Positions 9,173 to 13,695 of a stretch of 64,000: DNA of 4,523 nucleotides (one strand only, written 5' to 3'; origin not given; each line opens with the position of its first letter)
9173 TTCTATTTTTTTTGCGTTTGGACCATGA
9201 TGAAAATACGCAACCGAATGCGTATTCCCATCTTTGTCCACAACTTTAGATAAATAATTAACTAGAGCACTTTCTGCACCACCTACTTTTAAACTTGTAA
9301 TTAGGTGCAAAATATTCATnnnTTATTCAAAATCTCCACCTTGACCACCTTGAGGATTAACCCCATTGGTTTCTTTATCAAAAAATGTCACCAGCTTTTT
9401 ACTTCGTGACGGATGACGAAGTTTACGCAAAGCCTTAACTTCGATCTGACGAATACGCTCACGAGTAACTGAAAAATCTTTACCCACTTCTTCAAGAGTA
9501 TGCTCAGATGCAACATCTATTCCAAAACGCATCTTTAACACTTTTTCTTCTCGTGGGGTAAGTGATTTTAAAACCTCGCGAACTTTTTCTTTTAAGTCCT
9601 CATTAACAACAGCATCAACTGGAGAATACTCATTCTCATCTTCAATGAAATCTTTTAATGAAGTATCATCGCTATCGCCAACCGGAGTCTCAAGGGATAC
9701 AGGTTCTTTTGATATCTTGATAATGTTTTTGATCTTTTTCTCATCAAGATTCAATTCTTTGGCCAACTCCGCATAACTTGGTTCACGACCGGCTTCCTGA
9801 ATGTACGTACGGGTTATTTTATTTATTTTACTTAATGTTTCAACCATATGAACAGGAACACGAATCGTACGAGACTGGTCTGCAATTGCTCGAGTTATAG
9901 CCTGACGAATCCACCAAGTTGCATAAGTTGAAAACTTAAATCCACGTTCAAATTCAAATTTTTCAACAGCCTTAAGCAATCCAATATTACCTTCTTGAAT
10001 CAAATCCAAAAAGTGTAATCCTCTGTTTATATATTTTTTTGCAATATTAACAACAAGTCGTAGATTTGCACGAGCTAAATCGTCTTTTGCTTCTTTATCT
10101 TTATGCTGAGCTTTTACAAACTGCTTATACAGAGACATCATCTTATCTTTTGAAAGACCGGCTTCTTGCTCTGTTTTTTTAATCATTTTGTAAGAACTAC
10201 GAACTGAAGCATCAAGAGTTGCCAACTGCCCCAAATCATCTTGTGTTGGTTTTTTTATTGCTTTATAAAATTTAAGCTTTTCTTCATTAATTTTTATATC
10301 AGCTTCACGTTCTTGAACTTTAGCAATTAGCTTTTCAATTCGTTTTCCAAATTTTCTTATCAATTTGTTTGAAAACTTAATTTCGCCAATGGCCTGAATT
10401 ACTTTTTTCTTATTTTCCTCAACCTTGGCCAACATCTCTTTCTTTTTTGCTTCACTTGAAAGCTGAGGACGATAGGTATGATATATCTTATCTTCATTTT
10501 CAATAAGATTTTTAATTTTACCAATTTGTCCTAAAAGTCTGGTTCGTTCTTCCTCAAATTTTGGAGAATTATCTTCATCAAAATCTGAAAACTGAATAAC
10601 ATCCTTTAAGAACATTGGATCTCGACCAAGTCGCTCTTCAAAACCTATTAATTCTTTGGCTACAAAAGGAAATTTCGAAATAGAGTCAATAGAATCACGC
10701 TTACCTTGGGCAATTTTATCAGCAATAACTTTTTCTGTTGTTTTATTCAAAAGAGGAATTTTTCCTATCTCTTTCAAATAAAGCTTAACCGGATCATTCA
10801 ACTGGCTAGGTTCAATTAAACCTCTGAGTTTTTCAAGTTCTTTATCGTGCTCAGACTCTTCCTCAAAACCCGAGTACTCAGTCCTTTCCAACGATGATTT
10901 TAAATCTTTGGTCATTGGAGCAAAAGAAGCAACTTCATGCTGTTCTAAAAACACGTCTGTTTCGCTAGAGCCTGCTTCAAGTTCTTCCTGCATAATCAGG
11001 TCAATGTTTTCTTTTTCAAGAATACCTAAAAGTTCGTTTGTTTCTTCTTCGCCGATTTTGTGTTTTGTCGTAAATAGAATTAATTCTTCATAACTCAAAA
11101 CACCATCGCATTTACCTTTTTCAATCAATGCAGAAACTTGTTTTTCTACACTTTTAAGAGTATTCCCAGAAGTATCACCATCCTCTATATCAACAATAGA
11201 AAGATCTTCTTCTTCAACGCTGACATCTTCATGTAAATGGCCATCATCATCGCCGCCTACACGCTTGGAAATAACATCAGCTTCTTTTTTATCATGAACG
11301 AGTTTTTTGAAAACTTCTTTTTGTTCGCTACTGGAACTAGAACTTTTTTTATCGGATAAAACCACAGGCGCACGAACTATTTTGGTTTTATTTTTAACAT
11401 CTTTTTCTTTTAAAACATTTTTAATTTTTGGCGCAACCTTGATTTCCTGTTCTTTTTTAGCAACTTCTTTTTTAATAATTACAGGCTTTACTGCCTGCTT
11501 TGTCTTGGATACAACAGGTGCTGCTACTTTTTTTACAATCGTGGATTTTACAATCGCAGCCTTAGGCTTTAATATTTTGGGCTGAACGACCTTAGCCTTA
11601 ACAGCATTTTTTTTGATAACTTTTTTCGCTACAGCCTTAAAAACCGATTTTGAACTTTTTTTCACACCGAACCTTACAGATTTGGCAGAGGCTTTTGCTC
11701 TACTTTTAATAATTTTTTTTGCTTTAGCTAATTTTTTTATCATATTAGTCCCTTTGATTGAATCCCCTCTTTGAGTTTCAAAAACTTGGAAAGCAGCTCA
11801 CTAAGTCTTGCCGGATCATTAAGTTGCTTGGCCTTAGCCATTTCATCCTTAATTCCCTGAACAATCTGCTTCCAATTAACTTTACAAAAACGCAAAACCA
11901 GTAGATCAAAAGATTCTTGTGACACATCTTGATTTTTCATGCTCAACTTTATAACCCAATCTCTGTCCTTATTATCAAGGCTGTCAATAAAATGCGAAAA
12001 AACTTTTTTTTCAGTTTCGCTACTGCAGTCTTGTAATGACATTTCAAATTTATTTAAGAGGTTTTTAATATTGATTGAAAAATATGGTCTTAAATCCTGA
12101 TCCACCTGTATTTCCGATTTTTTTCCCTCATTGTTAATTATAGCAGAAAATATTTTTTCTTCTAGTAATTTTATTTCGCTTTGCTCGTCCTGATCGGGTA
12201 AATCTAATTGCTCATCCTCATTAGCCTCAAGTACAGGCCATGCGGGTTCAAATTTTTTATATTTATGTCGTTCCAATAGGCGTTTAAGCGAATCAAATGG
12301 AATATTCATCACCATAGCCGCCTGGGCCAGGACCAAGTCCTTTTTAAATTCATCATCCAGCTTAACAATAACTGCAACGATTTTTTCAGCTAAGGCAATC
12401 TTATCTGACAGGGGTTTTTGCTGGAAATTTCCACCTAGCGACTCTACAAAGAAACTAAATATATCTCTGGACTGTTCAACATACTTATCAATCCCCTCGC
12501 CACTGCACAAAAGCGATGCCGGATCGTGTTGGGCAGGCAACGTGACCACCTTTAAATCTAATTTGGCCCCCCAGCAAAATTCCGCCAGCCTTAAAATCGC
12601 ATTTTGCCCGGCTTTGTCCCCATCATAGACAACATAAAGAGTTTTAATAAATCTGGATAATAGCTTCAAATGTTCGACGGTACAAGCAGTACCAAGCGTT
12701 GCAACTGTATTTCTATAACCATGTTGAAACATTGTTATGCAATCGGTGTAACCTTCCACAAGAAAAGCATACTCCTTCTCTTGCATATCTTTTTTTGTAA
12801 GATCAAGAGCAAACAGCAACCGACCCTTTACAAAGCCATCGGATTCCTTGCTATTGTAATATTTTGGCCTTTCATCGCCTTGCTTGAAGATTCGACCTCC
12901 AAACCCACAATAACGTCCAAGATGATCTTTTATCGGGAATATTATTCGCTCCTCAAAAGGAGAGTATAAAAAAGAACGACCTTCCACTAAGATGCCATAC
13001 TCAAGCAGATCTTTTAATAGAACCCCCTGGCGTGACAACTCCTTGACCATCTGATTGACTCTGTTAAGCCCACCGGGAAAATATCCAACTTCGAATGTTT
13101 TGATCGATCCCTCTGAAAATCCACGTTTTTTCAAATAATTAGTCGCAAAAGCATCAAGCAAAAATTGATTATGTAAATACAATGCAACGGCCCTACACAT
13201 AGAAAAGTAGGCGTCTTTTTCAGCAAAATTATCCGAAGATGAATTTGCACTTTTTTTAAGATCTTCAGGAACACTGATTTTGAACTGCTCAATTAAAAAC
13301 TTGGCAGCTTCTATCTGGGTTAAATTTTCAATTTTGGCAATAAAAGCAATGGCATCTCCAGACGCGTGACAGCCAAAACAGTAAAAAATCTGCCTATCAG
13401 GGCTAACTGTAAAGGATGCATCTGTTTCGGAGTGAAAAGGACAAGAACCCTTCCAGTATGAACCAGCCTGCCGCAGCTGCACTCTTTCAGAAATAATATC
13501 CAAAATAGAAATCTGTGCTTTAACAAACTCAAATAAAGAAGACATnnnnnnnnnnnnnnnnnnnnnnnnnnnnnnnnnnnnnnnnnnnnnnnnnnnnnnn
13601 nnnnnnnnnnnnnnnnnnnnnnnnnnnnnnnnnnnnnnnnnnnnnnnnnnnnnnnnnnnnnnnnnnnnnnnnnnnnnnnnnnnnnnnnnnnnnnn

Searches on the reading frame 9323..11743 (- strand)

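Call 10: search_protein_families(library=pfam, proteins=[window:9323-11743:-], max_evalue=0.001)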
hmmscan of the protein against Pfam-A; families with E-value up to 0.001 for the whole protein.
window:9323-11743:- (806 aa): 5 families
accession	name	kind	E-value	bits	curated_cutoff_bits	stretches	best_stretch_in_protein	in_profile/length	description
PF04539.22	Sigma70_r3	-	1.3e-23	83.4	25.3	1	635-711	1-77/78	Sigma-70 region 3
PF04542.20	Sigma70_r2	-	8.1e-23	80.5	24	1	556-626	1-71/71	Sigma-70 region 2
PF04545.22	Sigma70_r4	-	1.1e-18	66.9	24.1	1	724-777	1-50/50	Sigma-70, region 4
PF00140.25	Sigma70_r1_2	-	2.3e-09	37.5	22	1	317-348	1-32/34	Sigma-70 factor, region 1.2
PF03979.19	Sigma70_r1_1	-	0.00064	20.1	22.5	1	200-256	4-59/81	Sigma-70 factor, region 1.1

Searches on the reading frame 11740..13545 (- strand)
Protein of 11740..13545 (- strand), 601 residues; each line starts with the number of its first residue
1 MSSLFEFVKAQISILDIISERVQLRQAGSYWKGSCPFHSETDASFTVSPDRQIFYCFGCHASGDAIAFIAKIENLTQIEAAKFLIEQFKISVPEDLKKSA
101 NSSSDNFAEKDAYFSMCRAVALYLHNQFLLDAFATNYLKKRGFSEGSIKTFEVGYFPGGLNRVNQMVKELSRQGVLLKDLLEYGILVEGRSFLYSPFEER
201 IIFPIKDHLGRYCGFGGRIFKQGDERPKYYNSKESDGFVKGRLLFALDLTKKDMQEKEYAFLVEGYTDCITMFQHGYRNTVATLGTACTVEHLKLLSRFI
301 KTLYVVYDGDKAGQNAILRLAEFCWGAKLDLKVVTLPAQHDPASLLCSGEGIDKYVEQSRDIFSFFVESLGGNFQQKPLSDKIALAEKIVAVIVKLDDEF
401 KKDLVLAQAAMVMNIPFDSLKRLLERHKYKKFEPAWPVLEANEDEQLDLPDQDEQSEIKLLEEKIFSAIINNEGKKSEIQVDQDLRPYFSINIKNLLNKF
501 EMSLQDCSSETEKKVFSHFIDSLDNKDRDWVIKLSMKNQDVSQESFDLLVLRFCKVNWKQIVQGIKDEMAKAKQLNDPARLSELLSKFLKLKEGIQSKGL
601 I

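Call 10: search_protein_families(library=pfam, proteins=[window:11740-13545:-], max_evalue=0.001)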
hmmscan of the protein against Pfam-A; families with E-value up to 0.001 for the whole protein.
window:11740-13545:- (601 aa): 6 families
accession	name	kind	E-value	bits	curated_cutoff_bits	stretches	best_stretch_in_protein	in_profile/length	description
PF01807.25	Zn_ribbon_DnaG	-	4.8e-29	100.5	24.9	1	5-94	6-95/98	CHC2 zinc finger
PF08275.17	DNAG_N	-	6.4e-28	97.8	26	1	134-249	14-126/128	DNA primase catalytic core, N-terminal domain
PF13155.12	Toprim_2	-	3.7e-17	62.9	22.1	1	261-344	1-86/88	Toprim-like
PF13662.12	Toprim_4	-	1.1e-15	58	25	1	261-330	4-80/85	Toprim domain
PF01751.28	Toprim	-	5.1e-11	43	23.1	1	261-325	3-81/96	Toprim domain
PF13362.12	Toprim_3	-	7.3e-05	23.6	27.2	1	260-348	2-91/95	Toprim domain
